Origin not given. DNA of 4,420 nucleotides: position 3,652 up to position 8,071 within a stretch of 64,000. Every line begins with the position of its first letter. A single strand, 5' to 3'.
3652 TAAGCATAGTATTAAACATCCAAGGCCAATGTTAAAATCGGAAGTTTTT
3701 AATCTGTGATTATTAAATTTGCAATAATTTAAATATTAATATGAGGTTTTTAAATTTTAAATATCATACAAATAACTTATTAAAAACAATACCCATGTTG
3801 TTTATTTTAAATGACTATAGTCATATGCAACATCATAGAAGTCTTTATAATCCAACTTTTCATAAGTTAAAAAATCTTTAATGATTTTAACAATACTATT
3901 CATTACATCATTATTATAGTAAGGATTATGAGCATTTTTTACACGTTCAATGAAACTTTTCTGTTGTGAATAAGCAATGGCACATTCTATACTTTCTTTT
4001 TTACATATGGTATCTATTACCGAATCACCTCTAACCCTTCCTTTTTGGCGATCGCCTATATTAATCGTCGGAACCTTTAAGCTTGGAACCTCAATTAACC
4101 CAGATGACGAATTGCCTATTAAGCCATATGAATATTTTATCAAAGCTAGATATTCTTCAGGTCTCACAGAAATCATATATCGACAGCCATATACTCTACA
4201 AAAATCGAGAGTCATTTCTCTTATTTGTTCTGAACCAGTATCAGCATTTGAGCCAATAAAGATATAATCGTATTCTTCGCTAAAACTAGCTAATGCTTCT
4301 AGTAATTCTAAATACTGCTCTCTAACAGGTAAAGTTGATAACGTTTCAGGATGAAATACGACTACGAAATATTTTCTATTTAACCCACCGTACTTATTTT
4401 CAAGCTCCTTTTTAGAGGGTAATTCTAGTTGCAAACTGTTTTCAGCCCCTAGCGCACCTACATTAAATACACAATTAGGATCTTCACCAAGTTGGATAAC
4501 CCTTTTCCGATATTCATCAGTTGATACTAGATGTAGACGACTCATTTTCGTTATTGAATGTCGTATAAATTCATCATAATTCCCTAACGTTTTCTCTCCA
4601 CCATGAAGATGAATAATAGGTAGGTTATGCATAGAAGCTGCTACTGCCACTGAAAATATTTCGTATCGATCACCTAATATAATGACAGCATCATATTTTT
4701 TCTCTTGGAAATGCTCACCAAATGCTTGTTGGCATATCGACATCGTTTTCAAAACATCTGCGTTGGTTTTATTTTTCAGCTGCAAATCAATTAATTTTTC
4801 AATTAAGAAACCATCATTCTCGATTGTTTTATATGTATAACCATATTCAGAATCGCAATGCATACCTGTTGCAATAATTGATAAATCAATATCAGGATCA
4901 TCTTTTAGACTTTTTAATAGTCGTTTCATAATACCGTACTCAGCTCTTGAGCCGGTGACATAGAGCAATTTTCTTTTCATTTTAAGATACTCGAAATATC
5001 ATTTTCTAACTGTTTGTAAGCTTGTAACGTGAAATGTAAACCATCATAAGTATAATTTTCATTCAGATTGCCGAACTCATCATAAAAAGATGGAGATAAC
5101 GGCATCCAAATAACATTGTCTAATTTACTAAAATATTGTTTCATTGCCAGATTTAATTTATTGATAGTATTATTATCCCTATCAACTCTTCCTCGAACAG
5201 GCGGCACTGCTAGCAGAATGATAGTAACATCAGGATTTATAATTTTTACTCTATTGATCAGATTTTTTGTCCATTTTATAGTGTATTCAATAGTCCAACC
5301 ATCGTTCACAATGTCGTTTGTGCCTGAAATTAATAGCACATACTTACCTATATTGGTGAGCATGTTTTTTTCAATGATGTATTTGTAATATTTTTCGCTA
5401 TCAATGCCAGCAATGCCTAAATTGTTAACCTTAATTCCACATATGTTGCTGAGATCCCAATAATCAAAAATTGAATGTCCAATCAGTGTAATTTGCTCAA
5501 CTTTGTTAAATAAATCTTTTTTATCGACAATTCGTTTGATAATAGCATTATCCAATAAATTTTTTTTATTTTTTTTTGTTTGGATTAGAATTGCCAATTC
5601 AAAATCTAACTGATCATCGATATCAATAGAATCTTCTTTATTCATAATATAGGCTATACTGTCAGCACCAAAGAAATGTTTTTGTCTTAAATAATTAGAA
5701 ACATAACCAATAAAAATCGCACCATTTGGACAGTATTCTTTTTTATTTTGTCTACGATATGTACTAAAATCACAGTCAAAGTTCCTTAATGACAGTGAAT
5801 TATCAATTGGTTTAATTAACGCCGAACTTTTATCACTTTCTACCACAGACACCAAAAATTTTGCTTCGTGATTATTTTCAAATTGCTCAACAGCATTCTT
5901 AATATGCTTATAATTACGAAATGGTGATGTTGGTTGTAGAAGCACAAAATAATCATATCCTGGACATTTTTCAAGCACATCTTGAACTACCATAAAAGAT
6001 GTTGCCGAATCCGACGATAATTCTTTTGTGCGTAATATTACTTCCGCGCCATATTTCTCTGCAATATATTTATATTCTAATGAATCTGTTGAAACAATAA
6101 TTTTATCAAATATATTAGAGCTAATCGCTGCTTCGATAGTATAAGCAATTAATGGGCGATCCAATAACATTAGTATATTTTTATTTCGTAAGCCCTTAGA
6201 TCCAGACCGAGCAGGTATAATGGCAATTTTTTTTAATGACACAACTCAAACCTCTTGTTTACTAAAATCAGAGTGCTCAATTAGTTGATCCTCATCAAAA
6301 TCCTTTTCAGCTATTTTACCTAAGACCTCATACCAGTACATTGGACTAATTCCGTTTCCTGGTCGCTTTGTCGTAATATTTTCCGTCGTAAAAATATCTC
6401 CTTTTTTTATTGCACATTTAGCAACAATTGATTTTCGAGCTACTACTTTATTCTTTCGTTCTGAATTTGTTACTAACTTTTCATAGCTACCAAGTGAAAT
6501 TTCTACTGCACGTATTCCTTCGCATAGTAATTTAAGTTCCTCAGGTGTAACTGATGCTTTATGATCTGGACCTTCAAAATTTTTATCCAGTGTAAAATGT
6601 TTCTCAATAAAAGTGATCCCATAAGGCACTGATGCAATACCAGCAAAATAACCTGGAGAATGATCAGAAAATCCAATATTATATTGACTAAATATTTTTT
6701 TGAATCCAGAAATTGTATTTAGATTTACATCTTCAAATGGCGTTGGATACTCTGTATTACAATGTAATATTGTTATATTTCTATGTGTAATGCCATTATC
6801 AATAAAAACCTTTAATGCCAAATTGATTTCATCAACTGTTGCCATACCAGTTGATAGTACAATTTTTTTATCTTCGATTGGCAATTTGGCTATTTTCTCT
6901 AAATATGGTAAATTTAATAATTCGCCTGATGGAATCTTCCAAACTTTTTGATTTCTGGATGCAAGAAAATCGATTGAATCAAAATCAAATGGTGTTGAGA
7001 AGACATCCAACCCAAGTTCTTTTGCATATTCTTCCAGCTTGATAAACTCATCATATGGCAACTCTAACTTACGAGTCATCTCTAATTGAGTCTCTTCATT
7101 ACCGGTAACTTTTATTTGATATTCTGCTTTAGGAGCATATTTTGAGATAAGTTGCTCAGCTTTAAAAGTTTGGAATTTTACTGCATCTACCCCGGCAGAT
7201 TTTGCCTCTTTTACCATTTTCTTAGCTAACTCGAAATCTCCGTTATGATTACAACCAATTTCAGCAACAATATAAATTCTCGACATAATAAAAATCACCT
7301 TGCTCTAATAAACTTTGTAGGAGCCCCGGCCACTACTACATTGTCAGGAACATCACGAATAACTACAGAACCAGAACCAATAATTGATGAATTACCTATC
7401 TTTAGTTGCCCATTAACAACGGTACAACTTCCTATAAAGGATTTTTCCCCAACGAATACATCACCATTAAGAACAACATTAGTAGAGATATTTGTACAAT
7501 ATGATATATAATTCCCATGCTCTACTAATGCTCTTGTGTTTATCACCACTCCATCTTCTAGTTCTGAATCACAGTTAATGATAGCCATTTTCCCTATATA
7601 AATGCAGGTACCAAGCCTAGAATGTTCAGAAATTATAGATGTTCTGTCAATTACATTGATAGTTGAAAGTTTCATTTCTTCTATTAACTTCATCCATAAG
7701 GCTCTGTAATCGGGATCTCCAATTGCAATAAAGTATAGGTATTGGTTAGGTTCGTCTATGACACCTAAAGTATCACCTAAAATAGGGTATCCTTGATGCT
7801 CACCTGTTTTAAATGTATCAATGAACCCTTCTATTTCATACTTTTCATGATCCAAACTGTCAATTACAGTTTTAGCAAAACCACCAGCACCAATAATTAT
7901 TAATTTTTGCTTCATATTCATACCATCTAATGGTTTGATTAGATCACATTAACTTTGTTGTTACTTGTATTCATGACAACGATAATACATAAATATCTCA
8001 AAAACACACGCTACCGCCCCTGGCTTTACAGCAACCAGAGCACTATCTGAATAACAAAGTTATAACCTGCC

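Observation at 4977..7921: NeuA carries a C-terminal SGNH-like esterase domain alongside a NeuD acetyltransferase: possible O-acetylated sialic acid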

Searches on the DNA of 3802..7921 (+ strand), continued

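Call 23: get_annotated_region(hit=H46, flank=3000)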
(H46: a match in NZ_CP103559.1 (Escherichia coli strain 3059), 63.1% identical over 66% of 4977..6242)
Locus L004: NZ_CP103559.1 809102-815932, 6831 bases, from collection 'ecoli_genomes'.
description: Escherichia coli strain 3059 chromosome, complete genome
organism: Escherichia coli strain 3059 (NCBI taxid 562)
replicon: chromosome; assembly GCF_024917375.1
host: Homo sapiens; source: blood; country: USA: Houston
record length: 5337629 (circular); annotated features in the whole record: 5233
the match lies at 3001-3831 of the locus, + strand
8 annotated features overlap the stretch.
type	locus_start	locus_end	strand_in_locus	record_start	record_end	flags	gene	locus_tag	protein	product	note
CDS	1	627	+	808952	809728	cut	-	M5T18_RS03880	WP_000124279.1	ABC transporter permease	-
CDS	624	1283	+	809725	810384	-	-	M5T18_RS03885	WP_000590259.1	ABC transporter ATP-binding protein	-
CDS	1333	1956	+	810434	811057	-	-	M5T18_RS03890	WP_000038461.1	acetyltransferase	-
CDS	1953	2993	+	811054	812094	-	neuB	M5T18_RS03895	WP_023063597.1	N-acetylneuraminate synthase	-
CDS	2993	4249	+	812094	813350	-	-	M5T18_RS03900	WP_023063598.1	cytidylyltransferase domain-containing protein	-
CDS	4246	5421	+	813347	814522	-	neuC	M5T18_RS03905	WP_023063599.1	UDP-N-acetylglucosamine 2-epimerase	-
CDS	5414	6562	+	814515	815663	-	-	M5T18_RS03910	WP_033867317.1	DUF6716 putative glycosyltransferase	-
CDS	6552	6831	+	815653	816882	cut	-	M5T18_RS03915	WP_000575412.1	alpha-2,8-polysialyltransferase family protein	-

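Call 24: get_annotated_region(hit=H39, flank=7000)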
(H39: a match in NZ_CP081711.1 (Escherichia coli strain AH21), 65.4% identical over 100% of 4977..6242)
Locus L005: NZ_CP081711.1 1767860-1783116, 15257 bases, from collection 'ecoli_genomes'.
description: Escherichia coli strain AH21 chromosome, complete genome
organism: Escherichia coli strain AH21 (NCBI taxid 562)
replicon: chromosome; assembly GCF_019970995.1
host: -; source: -; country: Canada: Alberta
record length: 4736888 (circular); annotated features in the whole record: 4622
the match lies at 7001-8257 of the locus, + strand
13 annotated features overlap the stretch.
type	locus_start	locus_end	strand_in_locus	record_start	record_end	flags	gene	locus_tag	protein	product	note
CDS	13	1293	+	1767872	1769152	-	wcaK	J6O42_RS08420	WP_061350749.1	colanic acid biosynthesis pyruvyl transferase WcaK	-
CDS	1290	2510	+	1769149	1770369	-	wcaL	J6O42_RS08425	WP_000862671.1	colanic acid biosynthesis glycosyltransferase WcaL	-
CDS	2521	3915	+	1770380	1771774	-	wcaM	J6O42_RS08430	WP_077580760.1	colanic acid biosynthesis protein WcaM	-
CDS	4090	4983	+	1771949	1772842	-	galF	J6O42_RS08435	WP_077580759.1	UTP--glucose-1-phosphate uridylyltransferase GalF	-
CDS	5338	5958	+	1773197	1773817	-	-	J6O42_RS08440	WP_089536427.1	acetyltransferase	-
CDS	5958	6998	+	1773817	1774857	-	neuB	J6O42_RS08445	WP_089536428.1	N-acetylneuraminate synthase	-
CDS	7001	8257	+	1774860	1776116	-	-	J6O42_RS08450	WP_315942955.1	cytidylyltransferase domain-containing protein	-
CDS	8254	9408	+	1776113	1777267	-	neuC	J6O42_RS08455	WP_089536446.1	UDP-N-acetylglucosamine 2-epimerase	-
CDS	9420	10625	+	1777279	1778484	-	-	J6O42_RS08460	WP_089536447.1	hypothetical protein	-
CDS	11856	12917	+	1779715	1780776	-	-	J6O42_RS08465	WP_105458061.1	hypothetical protein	-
CDS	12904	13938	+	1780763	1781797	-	fnlA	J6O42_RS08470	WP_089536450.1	UDP-N-acetylglucosamine 4,6-dehydratase/5-epimerase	-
CDS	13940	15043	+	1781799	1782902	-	wbjC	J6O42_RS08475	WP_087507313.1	UDP-2-acetamido-2,6-beta-L-arabino-hexul-4-ose reductase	-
CDS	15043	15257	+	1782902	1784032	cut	wecB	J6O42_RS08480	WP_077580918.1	non-hydrolyzing UDP-N-acetylglucosamine 2-epimerase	-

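Call 25: get_annotated_region(hit=H41, flank=7000)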
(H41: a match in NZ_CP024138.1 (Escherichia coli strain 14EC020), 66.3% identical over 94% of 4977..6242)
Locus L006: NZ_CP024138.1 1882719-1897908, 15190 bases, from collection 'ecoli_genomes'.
description: Escherichia coli strain 14EC020 chromosome, complete genome
organism: Escherichia coli strain 14EC020 (NCBI taxid 562)
replicon: chromosome; assembly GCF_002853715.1
host: -; source: clinical patient; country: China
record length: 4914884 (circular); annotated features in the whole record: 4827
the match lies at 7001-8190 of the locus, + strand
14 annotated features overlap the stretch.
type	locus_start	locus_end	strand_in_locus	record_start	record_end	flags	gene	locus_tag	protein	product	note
CDS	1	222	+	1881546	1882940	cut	wcaM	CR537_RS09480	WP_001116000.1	colanic acid biosynthesis protein WcaM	-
CDS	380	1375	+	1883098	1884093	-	-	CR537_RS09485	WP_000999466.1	N-acetyl-alpha-D-glucosaminyl-diphospho-ditrans,octacis-undecaprenol 4-epimerase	-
CDS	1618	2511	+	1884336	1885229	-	galF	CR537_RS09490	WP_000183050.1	UTP--glucose-1-phosphate uridylyltransferase GalF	-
CDS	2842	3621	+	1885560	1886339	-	-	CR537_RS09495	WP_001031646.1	glycosyltransferase family 2 protein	-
CDS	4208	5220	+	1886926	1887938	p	-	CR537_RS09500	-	helix-turn-helix domain-containing protein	frameshifted; internal stop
CDS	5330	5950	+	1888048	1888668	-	-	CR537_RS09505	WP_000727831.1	NeuD/PglB/VioB family sugar acetyltransferase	-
CDS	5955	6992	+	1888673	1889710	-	neuB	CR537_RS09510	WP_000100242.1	N-acetylneuraminate synthase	-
CDS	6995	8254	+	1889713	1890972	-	-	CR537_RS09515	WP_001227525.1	cytidylyltransferase domain-containing protein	-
CDS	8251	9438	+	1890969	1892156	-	neuC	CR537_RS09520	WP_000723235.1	UDP-N-acetylglucosamine 2-epimerase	-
CDS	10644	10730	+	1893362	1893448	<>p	-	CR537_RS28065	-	hypothetical protein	incomplete; partial in the middle of a contig; missing N-terminus and C-terminus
CDS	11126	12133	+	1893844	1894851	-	-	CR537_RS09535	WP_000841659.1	glycosyltransferase family 52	-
CDS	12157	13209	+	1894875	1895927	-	wzy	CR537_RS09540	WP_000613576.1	O24 family O-antigen polymerase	-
CDS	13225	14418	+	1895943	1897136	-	wzx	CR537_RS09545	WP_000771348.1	O24 family O-antigen flippase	-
CDS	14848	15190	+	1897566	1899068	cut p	-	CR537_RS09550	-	IS3 family transposase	frameshifted; internal stop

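Call 26: get_annotated_region(hit=H43, flank=7000)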
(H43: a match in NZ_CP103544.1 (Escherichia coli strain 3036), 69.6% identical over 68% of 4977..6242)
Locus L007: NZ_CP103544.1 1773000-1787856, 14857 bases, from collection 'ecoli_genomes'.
description: Escherichia coli strain 3036 chromosome, complete genome
organism: Escherichia coli strain 3036 (NCBI taxid 562)
replicon: chromosome; assembly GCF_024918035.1
host: Homo sapiens; source: blood; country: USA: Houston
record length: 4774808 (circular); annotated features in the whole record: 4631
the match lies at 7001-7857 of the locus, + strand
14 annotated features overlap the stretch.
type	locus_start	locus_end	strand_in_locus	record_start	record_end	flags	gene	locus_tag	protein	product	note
CDS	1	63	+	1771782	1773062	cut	wcaK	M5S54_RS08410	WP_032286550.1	colanic acid biosynthesis pyruvyl transferase WcaK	-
CDS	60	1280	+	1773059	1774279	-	wcaL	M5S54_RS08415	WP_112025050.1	colanic acid biosynthesis glycosyltransferase WcaL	-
CDS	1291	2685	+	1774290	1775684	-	wcaM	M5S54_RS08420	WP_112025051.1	colanic acid biosynthesis protein WcaM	-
CDS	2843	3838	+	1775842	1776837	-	-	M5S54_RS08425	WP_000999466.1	N-acetyl-alpha-D-glucosaminyl-diphospho-ditrans,octacis-undecaprenol 4-epimerase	-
CDS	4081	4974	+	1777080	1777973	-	galF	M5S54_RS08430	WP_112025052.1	UTP--glucose-1-phosphate uridylyltransferase GalF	-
CDS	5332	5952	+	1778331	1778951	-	-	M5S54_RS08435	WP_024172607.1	NeuD/PglB/VioB family sugar acetyltransferase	-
CDS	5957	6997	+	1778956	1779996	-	neuB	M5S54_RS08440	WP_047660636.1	N-acetylneuraminate synthase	-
CDS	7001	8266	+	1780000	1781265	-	-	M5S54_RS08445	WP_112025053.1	cytidylyltransferase domain-containing protein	-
CDS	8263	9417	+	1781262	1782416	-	neuC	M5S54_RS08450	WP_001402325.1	UDP-N-acetylglucosamine 2-epimerase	-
CDS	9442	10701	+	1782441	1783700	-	-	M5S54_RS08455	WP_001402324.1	lipopolysaccharide biosynthesis protein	-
CDS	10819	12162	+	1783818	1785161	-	-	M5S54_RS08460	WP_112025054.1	DUF6418 domain-containing protein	-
CDS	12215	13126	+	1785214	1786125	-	-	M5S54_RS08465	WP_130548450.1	polysialyltransferase family glycosyltransferase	-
CDS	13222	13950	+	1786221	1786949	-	-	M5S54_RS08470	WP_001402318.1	glycosyltransferase family 32 protein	-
CDS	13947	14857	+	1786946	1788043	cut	wecB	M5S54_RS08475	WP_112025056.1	non-hydrolyzing UDP-N-acetylglucosamine 2-epimerase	-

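Call 27: get_annotated_region(hit=H48, flank=7000)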
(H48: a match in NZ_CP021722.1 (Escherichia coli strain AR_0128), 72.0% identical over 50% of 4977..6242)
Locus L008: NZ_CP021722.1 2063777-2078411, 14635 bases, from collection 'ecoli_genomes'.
description: Escherichia coli strain AR_0128 chromosome, complete genome
organism: Escherichia coli strain AR_0128 (NCBI taxid 562)
replicon: chromosome; assembly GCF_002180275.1
host: missing; source: missing; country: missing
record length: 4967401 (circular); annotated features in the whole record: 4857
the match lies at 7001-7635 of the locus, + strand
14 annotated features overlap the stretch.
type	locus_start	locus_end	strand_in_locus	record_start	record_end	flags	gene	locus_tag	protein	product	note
CDS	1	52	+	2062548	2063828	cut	wcaK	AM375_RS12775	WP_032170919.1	colanic acid biosynthesis pyruvyl transferase WcaK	-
CDS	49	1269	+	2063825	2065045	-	wcaL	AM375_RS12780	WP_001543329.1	colanic acid biosynthesis glycosyltransferase WcaL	-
CDS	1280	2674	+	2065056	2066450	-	wcaM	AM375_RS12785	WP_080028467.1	colanic acid biosynthesis protein WcaM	-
CDS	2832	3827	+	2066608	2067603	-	-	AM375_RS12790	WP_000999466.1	N-acetyl-alpha-D-glucosaminyl-diphospho-ditrans,octacis-undecaprenol 4-epimerase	-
CDS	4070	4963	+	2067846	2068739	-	galF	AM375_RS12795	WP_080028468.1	UTP--glucose-1-phosphate uridylyltransferase GalF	-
CDS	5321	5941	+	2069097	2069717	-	-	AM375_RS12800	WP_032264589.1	acetyltransferase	-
CDS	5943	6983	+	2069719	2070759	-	neuB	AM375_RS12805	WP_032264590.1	N-acetylneuraminate synthase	-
CDS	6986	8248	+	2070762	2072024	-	-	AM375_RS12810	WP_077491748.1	cytidylyltransferase domain-containing protein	-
CDS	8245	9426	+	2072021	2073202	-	neuC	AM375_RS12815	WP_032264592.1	UDP-N-acetylglucosamine 2-epimerase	-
CDS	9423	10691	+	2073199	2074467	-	wzx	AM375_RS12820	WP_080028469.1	O131 family O-antigen flippase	-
CDS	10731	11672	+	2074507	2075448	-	-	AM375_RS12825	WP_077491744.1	glycosyltransferase family 52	-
CDS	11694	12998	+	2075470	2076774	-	wzy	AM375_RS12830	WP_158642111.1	O131 family O-antigen polymerase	-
CDS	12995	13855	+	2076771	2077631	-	-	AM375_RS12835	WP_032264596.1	beta-1,6-N-acetylglucosaminyltransferase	-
CDS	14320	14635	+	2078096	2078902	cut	-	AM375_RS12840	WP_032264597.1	glycosyltransferase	-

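Call 73: get_annotated_region(hit=H34, flank=1500)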
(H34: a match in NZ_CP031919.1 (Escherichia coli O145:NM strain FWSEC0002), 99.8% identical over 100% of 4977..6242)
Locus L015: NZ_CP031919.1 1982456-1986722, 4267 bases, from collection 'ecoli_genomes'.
description: Escherichia coli O145:NM strain FWSEC0002 chromosome, complete genome
organism: Escherichia coli O145:NM strain FWSEC0002 (NCBI taxid 991919)
replicon: chromosome; assembly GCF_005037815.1
host: Homo sapiens; source: Clinical: Human (Homo sapiens); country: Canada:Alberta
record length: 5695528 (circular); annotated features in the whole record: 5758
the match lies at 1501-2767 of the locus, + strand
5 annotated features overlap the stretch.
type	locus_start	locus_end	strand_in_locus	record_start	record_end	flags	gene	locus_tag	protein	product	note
CDS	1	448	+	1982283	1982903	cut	-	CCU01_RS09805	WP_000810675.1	acetyltransferase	-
CDS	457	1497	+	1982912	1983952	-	neuB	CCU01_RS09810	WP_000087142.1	N-acetylneuraminate synthase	-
CDS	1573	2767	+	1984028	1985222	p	-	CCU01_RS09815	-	cytidylyltransferase domain-containing protein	frameshifted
CDS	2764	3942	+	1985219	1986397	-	neuC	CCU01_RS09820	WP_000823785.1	UDP-N-acetylglucosamine 2-epimerase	-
CDS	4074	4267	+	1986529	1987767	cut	wzx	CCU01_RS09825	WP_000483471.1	O145 family O-antigen flippase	-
